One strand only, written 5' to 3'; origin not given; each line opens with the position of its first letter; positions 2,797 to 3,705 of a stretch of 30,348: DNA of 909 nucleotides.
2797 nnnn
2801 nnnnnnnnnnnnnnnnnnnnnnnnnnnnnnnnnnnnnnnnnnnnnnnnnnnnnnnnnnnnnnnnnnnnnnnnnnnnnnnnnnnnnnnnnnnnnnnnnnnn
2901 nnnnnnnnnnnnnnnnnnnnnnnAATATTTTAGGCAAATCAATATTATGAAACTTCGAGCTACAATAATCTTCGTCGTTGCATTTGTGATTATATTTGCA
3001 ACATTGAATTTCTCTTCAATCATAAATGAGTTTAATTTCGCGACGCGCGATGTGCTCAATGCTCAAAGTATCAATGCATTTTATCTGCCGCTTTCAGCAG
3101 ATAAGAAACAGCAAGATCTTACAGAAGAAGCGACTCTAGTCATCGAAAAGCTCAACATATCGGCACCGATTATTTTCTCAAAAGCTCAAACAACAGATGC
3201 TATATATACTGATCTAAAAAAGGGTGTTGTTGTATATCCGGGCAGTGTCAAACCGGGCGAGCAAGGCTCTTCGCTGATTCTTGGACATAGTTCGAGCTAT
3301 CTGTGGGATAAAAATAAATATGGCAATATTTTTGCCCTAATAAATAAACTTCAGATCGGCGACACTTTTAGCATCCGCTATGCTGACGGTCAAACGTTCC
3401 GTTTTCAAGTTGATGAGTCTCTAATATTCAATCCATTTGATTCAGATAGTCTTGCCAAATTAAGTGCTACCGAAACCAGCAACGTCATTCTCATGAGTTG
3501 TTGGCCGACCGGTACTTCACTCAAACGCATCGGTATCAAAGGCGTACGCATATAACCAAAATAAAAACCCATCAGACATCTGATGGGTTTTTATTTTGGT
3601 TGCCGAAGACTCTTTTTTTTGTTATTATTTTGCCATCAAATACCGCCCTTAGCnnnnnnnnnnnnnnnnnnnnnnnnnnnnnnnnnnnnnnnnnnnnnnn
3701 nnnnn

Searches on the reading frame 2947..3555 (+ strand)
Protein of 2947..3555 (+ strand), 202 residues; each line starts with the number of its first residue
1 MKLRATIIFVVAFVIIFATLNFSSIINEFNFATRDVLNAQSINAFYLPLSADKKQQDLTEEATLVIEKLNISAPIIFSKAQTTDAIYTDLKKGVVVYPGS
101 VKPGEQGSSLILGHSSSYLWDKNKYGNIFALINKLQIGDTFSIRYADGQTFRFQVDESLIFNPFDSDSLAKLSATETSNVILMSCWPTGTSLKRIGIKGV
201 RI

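Call 36: search_protein_families(library=pfam, proteins=[window:2947-3555:+], max_evalue=0.001)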
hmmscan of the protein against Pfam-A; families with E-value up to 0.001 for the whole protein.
window:2947-3555:+ (202 aa): 1 family
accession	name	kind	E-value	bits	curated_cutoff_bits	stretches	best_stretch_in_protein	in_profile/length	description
PF04203.18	Sortase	-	4.2e-15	56.1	26.6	1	64-198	1-121/125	Sortase domain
